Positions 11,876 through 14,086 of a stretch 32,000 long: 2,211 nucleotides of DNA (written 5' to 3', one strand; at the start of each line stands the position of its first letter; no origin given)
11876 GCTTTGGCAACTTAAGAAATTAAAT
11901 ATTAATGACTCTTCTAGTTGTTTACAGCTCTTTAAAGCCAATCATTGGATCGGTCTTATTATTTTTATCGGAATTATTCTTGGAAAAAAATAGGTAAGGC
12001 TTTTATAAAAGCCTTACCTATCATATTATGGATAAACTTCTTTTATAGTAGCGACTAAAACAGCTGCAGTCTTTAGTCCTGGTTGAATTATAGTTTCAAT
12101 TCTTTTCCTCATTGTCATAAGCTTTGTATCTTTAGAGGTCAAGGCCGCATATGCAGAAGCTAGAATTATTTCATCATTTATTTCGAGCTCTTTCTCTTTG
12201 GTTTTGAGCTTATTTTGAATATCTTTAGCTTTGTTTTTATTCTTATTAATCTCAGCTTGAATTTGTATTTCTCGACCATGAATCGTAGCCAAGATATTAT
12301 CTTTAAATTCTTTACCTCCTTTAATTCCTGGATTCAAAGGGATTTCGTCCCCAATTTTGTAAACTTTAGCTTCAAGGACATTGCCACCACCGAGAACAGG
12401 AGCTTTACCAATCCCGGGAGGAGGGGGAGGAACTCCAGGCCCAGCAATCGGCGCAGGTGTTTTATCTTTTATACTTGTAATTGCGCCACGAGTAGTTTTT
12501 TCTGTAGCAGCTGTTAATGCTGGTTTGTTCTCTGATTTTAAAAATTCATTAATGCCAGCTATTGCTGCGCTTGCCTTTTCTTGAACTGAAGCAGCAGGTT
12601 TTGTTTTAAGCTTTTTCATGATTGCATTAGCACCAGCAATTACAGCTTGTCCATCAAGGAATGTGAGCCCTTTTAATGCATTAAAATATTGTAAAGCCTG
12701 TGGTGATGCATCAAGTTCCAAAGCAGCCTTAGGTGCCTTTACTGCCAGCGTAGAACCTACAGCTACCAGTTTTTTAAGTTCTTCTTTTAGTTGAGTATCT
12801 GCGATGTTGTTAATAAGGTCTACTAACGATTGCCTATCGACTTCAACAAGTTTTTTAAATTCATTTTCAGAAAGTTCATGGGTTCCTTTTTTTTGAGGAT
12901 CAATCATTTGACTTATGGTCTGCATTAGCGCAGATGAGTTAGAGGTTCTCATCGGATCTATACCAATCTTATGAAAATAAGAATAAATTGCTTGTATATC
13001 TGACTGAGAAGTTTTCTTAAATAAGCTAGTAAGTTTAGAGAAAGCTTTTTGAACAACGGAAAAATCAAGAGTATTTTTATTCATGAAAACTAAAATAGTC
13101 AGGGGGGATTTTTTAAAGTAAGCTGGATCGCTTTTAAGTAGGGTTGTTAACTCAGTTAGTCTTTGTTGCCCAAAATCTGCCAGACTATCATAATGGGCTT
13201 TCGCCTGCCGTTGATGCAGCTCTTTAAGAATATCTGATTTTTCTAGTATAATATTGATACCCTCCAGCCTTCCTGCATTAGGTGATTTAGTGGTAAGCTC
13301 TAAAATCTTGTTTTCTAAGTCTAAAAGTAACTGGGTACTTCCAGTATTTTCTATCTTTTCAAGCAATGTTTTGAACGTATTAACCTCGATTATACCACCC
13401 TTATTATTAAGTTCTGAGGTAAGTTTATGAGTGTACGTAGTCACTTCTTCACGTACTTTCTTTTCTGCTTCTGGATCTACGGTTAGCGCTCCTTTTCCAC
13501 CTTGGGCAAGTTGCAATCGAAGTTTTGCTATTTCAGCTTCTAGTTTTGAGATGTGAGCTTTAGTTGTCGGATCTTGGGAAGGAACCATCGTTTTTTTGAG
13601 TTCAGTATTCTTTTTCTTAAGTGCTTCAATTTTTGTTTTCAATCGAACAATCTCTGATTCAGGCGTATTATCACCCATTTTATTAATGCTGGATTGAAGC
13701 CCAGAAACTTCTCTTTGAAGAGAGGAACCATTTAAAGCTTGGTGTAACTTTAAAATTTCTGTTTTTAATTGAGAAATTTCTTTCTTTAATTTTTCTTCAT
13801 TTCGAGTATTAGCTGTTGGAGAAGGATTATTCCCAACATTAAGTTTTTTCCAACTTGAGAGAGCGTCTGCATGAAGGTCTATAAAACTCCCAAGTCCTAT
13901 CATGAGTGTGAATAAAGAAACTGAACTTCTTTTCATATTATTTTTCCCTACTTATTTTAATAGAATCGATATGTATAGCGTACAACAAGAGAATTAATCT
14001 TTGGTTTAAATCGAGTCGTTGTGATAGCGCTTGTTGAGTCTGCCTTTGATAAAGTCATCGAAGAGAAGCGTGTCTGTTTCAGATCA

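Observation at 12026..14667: OMP beta-barrel + secreted coiled-coil protein with a profilin/SH3-type polyproline tract, inserted between ubiA and ligA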

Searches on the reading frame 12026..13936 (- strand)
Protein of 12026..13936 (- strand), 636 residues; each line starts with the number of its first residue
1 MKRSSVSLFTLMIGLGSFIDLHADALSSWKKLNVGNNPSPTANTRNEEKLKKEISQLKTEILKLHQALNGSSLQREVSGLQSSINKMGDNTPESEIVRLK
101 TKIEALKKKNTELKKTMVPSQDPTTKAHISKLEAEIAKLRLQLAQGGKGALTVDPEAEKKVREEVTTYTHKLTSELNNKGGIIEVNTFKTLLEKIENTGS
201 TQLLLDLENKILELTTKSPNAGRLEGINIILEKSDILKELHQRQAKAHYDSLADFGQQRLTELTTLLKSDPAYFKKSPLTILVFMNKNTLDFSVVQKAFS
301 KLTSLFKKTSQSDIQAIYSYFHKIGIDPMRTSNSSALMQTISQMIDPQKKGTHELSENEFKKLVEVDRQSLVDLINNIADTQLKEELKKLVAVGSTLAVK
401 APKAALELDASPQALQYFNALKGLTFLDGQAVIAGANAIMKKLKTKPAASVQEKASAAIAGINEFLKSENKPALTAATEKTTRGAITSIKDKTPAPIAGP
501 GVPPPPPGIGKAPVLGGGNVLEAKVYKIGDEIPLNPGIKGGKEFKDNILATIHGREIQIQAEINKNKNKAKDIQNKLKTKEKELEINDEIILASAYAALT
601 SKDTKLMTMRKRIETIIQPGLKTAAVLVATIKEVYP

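Call 3: search_protein_families(library=pfam, proteins=[window:12026-13936:-], max_evalue=0.1)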
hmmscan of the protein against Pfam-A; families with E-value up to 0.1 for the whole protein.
window:12026-13936:- (636 aa): 6 families
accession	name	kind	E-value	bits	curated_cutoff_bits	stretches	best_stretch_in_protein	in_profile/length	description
PF08898.15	DUF1843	-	0.016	16.2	23.3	0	127-139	38-50/52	Domain of unknown function (DUF1843)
PF06698.16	DUF1192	-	0.023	15.3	25.5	0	128-145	28-45/58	Protein of unknown function (DUF1192)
PF02732.21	ERCC4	-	0.026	14.9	24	1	354-392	48-77/140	ERCC4 domain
PF16326.10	ABC_tran_CTD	-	0.038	14.6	32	0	48-74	11-37/69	ABC transporter C-terminal domain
PF06657.18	Cep57_MT_bd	-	0.077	13.9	31.3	1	116-183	2-71/77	Centrosome microtubule-binding domain of Cep57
PF16689.10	APC_N_CC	-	0.081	13.6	27.4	1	102-140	9-42/52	Coiled-coil N-terminus of APC, dimerisation domain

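Call 4: search_protein_families(library=ncbifam, proteins=[window:12026-13936:-], max_evalue=0.1)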
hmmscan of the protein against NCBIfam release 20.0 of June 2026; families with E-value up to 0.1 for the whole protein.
window:12026-13936:- (636 aa): 1 family
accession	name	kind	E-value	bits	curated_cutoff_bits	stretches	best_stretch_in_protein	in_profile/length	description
TIGR02337.1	HpaR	equivalog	0.022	14.6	121.2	1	201-268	60-127/130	homoprotocatechuate degradation operon regulator HpaR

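Call 5: find_homologous_proteins(query=window:12026-13936:-, max_evalue=0.001)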
Query window:12026-13936:- (636 aa): 7 proteins with E <= 0.001 among 8000 candidates.
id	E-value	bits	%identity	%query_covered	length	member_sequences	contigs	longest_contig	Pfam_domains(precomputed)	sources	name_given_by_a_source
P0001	0.0e+0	1344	100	100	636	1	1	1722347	-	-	-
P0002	3.5e-270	916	72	100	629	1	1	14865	-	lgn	-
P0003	7.0e-256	868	68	100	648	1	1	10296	-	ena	-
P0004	3.5e-250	850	67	100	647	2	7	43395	-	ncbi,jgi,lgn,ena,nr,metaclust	ncbi:MAG: hypothetical protein BGO76_08790 [Caedibacter sp. 38-128]|nr:hypothetical protein [Holospo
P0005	1.1e-195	670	54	100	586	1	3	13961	-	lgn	-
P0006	3.7e-194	665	54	100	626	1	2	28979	-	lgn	-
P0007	1.0e-95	340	42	54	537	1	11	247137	-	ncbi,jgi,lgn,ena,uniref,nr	ncbi:MAG: hypothetical protein J0H12_05760 [Candidatus Paracaedimonas acanthamoebae]|uniref:Uncharac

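Call 9: find_related_loci(query=A1, collection=genome_contigs, flank=8000)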
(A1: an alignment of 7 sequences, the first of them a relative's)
Query A1 (636 aa) in genome_contigs; peptide patterns used: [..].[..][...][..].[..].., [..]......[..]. (x = any residue, [..] = any of these).
191 stretches matched a pattern; 1 encode a relative of the query (tblastn E <= 1e-3); 1 distinct loci.
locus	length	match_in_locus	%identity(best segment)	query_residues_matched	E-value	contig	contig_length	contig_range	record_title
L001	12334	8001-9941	67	1-636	0e+0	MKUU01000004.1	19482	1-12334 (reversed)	MAG: Caedibacter sp. 38-128 SCNpilot_expt_500_p_scaffold_1218, whole genome shotgun sequence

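Call 11: find_encoding_contigs(protein=P0007, flank=8000, max_places=3)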
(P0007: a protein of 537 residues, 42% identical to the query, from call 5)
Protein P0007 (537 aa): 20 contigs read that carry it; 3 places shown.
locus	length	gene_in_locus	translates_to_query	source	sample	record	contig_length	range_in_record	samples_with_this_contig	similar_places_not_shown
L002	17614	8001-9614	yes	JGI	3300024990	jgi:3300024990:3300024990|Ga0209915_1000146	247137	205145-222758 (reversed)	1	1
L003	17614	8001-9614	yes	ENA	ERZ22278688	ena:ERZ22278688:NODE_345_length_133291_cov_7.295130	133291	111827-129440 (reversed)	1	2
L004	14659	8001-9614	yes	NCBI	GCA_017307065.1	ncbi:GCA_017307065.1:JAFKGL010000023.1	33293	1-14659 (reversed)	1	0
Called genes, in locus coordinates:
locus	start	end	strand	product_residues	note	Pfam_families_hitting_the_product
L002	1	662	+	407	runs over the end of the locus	PF01743:PolyA_pol, PF12627:PolyA_pol_RNAbd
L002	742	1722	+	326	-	PF03331:LpxC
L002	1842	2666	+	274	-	PF09976:TPR_21 (faint), PF13512:TPR_18, PF13525:YfiO, PF07719:TPR_2 (faint), PF13428:TPR_14 (faint), PF14559:TPR_19 (faint), PF13432:TPR_16 (weak), PF13174:TPR_6 (weak)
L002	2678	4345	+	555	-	PF02463:SMC_N, PF13401:AAA_22 (faint), PF13476:AAA_23, PF13304:AAA_21 (faint)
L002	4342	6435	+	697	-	PF22745:Nlig-Ia, PF01653:DNA_ligase_aden, PF03120:OB_DNA_ligase, PF03119:DNA_ligase_ZBD (weak), PF12826:HHH_2, PF00533:BRCT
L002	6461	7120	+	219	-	PF06210:DUF1003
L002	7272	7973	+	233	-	PF13505:OMP_b-brl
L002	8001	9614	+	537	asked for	-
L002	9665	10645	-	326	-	PF01040:UbiA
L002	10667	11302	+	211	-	PF00512:HisKA (faint), PF10090:HPTransfase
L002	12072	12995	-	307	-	-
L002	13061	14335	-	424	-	PF13091:PLDc_2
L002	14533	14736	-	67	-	PF01165:Ribosomal_S21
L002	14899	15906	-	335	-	PF00044:Gp_dh_N, PF02800:Gp_dh_C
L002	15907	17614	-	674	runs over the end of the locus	PF00456:Transketolase_N, PF13292:DXP_synthase_N, PF02779:Transket_pyr, PF02780:Transketolase_C, PF22613:Transketolase_C_1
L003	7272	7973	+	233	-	PF13505:OMP_b-brl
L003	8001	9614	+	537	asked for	-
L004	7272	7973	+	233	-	PF13505:OMP_b-brl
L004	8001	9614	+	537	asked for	-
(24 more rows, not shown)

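Call 12: find_encoding_contigs(protein=P0006, flank=8000, max_places=3)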
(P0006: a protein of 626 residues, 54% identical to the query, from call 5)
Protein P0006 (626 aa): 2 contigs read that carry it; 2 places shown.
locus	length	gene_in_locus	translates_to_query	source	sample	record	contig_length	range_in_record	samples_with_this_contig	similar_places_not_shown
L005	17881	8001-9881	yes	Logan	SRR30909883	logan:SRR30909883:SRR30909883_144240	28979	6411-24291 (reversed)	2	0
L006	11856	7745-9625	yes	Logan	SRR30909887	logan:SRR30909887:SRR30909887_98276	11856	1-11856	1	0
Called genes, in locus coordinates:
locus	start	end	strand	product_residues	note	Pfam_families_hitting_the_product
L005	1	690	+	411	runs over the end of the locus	PF01743:PolyA_pol, PF12627:PolyA_pol_RNAbd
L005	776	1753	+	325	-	PF03331:LpxC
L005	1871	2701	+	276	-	PF09976:TPR_21 (faint), PF13512:TPR_18, PF13525:YfiO, PF07719:TPR_2 (faint), PF13428:TPR_14 (faint), PF13432:TPR_16 (faint), PF14559:TPR_19 (faint), PF13174:TPR_6 (weak)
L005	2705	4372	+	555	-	PF02463:SMC_N, PF13175:AAA_15, PF13401:AAA_22 (faint), PF13476:AAA_23, PF13304:AAA_21 (faint)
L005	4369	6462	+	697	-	PF22745:Nlig-Ia, PF01653:DNA_ligase_aden, PF03120:OB_DNA_ligase, PF03119:DNA_ligase_ZBD (weak), PF12826:HHH_2, PF00533:BRCT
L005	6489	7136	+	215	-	PF06210:DUF1003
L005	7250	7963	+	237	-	PF13505:OMP_b-brl (weak)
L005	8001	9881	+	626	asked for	-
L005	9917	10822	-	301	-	PF01040:UbiA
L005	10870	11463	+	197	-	PF03167:UDG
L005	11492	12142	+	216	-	PF10090:HPTransfase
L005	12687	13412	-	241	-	PF01510:Amidase_2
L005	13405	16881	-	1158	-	PF02811:PHP, PF07733:DNA_pol3_alpha, PF17657:DNA_pol3_finger, PF14579:HHH_6, PF01336:tRNA_anti-codon (faint)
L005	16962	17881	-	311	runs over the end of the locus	PF04542:Sigma70_r2, PF04545:Sigma70_r4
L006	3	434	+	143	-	?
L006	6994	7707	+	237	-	PF13505:OMP_b-brl (weak)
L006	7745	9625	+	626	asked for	-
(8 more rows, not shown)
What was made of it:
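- Checked: Relatives also carry a DUF1003 gene between ligA and the OMP gene (calls 11, 12).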

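Call 16: search_solved_structures(query=A1, max_evalue=1)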
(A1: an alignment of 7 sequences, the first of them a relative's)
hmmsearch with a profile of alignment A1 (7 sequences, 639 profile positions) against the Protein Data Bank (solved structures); distinct sequences matched with E-value up to 1: 5.
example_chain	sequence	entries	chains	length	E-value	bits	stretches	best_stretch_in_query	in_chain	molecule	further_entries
8p4y_A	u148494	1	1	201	0.0073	18.2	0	75-115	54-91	Protein origami triangle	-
6ip1_A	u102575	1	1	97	0.12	14.1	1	490-578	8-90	Vesicle-associated membrane protein 2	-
2kog_A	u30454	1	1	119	0.14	14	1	490-580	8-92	Vesicle-associated membrane protein 2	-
1sfc_A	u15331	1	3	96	0.14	14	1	491-579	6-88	PROTEIN (SYNAPTOBREVIN 2)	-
6mdm_J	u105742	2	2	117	0.22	13.3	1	489-578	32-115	Vesicle-associated membrane protein 2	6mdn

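Call 18: predict_structure(alignment_id=A1)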
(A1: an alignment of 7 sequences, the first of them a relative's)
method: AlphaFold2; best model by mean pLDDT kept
length: 636 residues; sequences in the alignment: 7
mean_pLDDT: 70.8   pTM: 0.36
mean pLDDT of the five models: 70.8, 69.1, 66.2, 64.8, 62.5
residues with pLDDT >= 90: 53; 70-90: 377; 50-70: 78; < 50: 128
segments of 3 or more residues with pLDDT < 50: 1-45, 115-122, 124-153, 394-404, 492-521, 537-540
pLDDT, mean of each block of 10 residues (from residue 1): 28 30 35 29 45 79 70 73 75 74 78 50 44 41 35 64 87 80 80 77 77 78 78 70 72 83 87 87 82 71 75 89 76 67 73 75 81 85 85 44 62 84 84 91 85 92 87 89 85 36 32 27 69 61 80 80 86 92 85 92 84 84 79 80
secondary structure, 60 per line:
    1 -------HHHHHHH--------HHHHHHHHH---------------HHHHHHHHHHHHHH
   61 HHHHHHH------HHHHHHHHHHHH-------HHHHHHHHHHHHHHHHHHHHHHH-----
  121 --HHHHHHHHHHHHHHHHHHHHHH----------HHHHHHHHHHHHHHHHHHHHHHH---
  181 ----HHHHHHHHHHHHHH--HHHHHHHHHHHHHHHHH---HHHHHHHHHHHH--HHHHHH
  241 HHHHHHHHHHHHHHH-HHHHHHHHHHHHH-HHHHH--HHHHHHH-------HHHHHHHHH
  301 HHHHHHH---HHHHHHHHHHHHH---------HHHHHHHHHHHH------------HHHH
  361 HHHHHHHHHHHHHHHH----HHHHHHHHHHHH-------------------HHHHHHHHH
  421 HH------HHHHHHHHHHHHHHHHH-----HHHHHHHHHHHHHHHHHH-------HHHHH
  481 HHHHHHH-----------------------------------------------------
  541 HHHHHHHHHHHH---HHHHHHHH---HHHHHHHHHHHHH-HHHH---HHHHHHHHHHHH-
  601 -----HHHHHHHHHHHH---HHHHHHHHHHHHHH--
elements in order: H8-14 H23-31 H47-67 H74-85 H93-115 H123-144 H155-177 H185-198 H201-217 H221-232 H235-255 H257-269 H271-275 H278-284 H292-307 H311-323 H333-344 H357-376 H381-392 H412-422 H429-445 H451-468 H476-487 H541-552 H556-563 H567-579 H581-584 H588-599 H606-617 H621-634
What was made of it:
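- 12026..13936 (-): Gene X: 636-aa exported, all-helical modular protein (includes the stop codon 12026-12028). The AF2 model has mean pLDDT 70.8 and is all-helical (call 18).
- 12467..12760 (-): X residues 393-490: accessory helical segment. High pLDDT (call 18).
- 12368..12466 (-): X residues 491-523: disordered Gly/Pro-rich linker; the invariant core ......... has its five Pro codons at 12416-12430. pLDDT 27-36 (call 18).
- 12029..12367 (-): X residues 524-636: C-terminal ~95-residue helical bundle ending in YP. pLDDT 80-92 (call 18).
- On SNARE-like proteins (VAMP2 look-alike): The model shows short packed helices (call 18).
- Checked: The rest of the 'N-terminal region' is a globular all-helical domain (call 18).
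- Accessibility: the run lies in a disordered segment, one of several with pLDDT below 50 (call 18). Its helical and coiled-coil build (call 18) resembles periplasm-spanning proteins.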

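Call 21: fold_search(model_id=the predicted structure, library=pdb)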
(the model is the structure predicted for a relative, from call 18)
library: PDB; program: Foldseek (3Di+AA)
matches with E <= 10: 96; with E <= 0.001: 0
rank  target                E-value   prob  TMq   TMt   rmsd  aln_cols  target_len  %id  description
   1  8w8e_V                1.4e-01  0.12  0.10  0.11  23.4       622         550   12  human co-transcriptional RNA capping enzyme RNGTT (released 2024-04-10)
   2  9jxn_A                1.5e-01  0.12  0.09  0.09  27.9       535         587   10  Cryo-EM structure of human XPR1-R459C (released 2025-08-27)
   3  8hnv_A                4.7e-01  0.12  0.09  0.08  18.8       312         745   10  CryoEM structure of HpaCas9-sgRNA-dsDNA in the presence of AcrIIC4 (released 2023-07-19)
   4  8ro2_J                6.1e-01  0.06  0.09  0.09  33.7       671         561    9  Integrative Structure of the human intron lariat Spliceosome (ILS'') (released 2024-09-18)
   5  9dvm_A                8.9e-01  0.06  0.11  0.11  28.7       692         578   10  Structure of the phosphate exporter XPR1/SLC53A1, InsP8-bound, intracellular gate open/intracellular gate closed state (released 2025-04-02)
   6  9jxm                  9.3e-01  0.07  0.12  0.13  27.7       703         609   10  Cryo-EM structure of one subunit of the human XPR1 homodimer with both the intracellular and extracellular gates in an o (released 2025-08-27)
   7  3j6b_L                1.0e+00  0.15  0.09  0.21  18.3       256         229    8  Structure of the yeast mitochondrial large ribosomal subunit (released 2014-04-09)
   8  9jxh_A                1.1e+00  0.04  0.10  0.10  26.2       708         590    8  Cryo-EM structure of human XPR1 in complex with InsP8 (released 2025-08-27)
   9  9ckz_A                1.2e+00  0.04  0.10  0.11  30.3       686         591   11  Cryo-EM structure of human XPR1 in apo state (released 2025-06-18)
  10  4s1b_D                1.5e+00  0.11  0.09  0.22  22.4       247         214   12  Crystal Structure of L. monocytogenes phosphodiesterase PgpH HD domain in complex with Cyclic-di-AMP (released 2015-02-11)
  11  4s1b_A                1.5e+00  0.11  0.09  0.22  21.1       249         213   12  Crystal Structure of L. monocytogenes phosphodiesterase PgpH HD domain in complex with Cyclic-di-AMP (released 2015-02-11)
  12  6zon_C                1.5e+00  0.06  0.11  0.11  35.4       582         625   12  SARS-CoV-2 Nsp1 bound to a human 43S preinitiation ribosome complex - state 1 (released 2020-07-29)
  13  9dvn_A                1.6e+00  0.04  0.11  0.11  23.8       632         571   10  Structure of the phosphate exporter XPR1/SLC53A1, InsP8-bound, intracellular gate closed state (released 2025-04-02)
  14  3hxd_A                1.9e+00  0.08  0.10  0.16  21.3       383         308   14  Engineered RabGGTase in complex with a peptidomimetic inhibitor (compound 9) (released 2009-09-08)
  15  7o4i_M                2.0e+00  0.15  0.10  0.18  16.7       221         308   16  Yeast RNA polymerase II transcription pre-initiation complex with initial transcription bubble (released 2021-06-16)
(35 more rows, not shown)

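Call 25: search_protein_representatives(alignment_id=A1)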
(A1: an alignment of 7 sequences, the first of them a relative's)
Query: 7 sequences, 639 profile positions. Proteins with E-value up to 0.001 (for the whole library): 6; up to 1e-10: 5; up to 1e-30: 2. The best 6 are listed.
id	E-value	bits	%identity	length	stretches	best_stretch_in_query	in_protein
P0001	0.0e+00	1141.9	-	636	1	1-639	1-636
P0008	1.5e-105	370.7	-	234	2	121-300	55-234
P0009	1.4e-25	106.6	-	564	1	122-391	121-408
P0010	4.0e-14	68.7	-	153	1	497-639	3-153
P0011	1.4e-12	63.6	-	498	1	120-358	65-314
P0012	1.5e-08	50.3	-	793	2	214-376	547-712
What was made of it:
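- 12761..13573 (-): X residues 122-392: family-defining domain (a zipper helix at 123-144 plus a helical globular domain). It is the region matched in the three distant full-length relatives P0009, P0011 and P0012 (call 25). pLDDT is mostly 70-89 over residues 155-392; the zipper helix at 123-144 is below 50 (call 18).
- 12029..12367 (-): It is also found in the fragment P0010 (call 25).
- Closest known: Holospora obtusa 89-kDa / 63-kDa periplasmic proteins. Different: No homology was detected by the exhaustive search (call 25).
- X is lineage-restricted (call 25). The exhaustive HMMER search returned only six proteins, none of which could be linked to a characterised protein; the library carries no names, so Holospora was not specifically excluded (call 25).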

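Call 27: list_cluster_members(proteins=[P0009, P0011, P0012, P0010, P0002, P0005])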
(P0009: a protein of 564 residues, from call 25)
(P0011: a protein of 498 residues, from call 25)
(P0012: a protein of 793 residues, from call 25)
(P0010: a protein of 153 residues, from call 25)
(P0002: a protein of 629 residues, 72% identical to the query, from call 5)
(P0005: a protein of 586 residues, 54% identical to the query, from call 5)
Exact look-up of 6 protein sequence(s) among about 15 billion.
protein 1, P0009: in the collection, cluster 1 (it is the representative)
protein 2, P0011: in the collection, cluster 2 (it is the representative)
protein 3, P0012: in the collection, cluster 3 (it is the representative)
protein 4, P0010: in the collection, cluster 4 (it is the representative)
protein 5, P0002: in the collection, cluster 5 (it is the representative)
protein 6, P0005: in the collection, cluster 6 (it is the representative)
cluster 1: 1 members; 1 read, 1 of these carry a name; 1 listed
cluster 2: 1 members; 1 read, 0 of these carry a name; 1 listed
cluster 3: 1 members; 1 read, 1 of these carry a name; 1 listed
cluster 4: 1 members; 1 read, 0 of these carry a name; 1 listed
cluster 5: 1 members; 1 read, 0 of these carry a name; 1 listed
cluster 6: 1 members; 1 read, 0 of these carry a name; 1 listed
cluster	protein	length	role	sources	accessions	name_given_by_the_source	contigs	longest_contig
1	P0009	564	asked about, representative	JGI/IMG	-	hypothetical protein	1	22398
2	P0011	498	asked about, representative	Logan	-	-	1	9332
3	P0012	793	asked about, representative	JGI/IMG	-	hypothetical protein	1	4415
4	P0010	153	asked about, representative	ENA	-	-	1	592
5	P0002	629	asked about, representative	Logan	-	-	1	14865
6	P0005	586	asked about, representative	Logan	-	-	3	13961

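Call 28: find_encoding_contigs(protein=P0009, flank=10000, max_places=2)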
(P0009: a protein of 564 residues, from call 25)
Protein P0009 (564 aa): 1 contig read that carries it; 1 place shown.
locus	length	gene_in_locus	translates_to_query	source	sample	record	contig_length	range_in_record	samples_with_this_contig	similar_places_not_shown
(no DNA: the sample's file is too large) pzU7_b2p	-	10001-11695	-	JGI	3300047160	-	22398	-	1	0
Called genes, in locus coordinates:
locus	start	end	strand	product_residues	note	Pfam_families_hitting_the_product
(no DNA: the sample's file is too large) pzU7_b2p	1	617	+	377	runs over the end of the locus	PF02163:Peptidase_M50, PF13180:PDZ_2, PF00595:PDZ (weak), PF17820:PDZ_6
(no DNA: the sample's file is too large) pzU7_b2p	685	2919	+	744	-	PF07244:POTRA (weak), PF08478:POTRA_1 (faint), PF08479:POTRA_2 (faint), PF07244:POTRA, PF01103:Omp85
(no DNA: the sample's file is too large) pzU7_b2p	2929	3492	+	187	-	PF03938:OmpH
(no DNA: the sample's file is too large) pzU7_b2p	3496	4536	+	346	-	PF04613:LpxD, PF25087:GMPPB_C (weak), PF00132:Hexapep, PF25084:LbH_EIF2B, PF14602:Hexapep_2 (weak), PF00132:Hexapep (weak)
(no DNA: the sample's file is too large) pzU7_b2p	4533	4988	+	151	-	PF22817:ApeP-like, PF07977:FabA, PF22818:ApeI-like, PF03061:4HBT (weak)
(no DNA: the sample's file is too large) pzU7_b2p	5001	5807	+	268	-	PF00132:Hexapep (weak), PF25084:LbH_EIF2B (faint), PF25087:GMPPB_C (weak), PF00132:Hexapep, PF13720:Acetyltransf_11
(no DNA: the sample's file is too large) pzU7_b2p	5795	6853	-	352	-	PF02636:Methyltransf_28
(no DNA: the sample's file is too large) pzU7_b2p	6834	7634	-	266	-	PF01790:LGT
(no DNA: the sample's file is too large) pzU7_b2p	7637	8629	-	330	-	PF01073:3Beta_HSD, PF01370:Epimerase, PF04321:RmlD_sub_bind, PF07993:NAD_binding_4 (faint), PF16363:GDP_Man_Dehyd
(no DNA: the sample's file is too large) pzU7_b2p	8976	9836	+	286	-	-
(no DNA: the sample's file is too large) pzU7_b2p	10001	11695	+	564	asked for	-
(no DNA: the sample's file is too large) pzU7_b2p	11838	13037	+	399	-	-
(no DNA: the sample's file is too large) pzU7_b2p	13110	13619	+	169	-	PF10722:YbjN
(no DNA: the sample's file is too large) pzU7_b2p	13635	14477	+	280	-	PF03807:F420_oxidored (weak), PF14748:P5CR_dimer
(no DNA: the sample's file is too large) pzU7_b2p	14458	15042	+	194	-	-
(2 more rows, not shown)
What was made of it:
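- P0009's neighbourhood is rich in envelope genes: bamA, skp, lpxD, fabZ, lpxA and lgt (call 28).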

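Call 29: find_encoding_contigs(protein=P0011, flank=10000, max_places=2)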
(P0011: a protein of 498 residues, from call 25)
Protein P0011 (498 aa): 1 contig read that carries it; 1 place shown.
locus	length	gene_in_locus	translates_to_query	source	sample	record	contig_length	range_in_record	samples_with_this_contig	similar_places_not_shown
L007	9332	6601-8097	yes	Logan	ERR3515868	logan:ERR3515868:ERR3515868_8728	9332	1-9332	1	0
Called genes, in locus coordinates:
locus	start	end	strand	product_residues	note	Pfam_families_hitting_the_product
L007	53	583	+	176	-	-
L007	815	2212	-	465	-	PF03060:NMO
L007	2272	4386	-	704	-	PF01138:RNase_PH, PF03725:RNase_PH_C, PF03726:PNPase, PF01138:RNase_PH, PF00013:KH_1, PF00575:S1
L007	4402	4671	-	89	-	PF00312:Ribosomal_S15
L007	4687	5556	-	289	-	PF01509:TruB_N, PF16198:TruB_C_2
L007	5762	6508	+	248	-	-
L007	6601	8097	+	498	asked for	-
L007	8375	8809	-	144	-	PF00075:RNase_H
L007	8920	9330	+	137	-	?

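Call 30: find_encoding_contigs(protein=P0012, flank=10000, max_places=2)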
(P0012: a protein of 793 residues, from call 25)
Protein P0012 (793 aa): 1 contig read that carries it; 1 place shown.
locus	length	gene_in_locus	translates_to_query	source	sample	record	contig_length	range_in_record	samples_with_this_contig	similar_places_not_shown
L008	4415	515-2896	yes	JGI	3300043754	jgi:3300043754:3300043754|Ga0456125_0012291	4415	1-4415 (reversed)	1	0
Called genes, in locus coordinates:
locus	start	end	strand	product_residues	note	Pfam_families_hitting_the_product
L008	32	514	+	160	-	PF13505:OMP_b-brl (weak)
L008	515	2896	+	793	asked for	-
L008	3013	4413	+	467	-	?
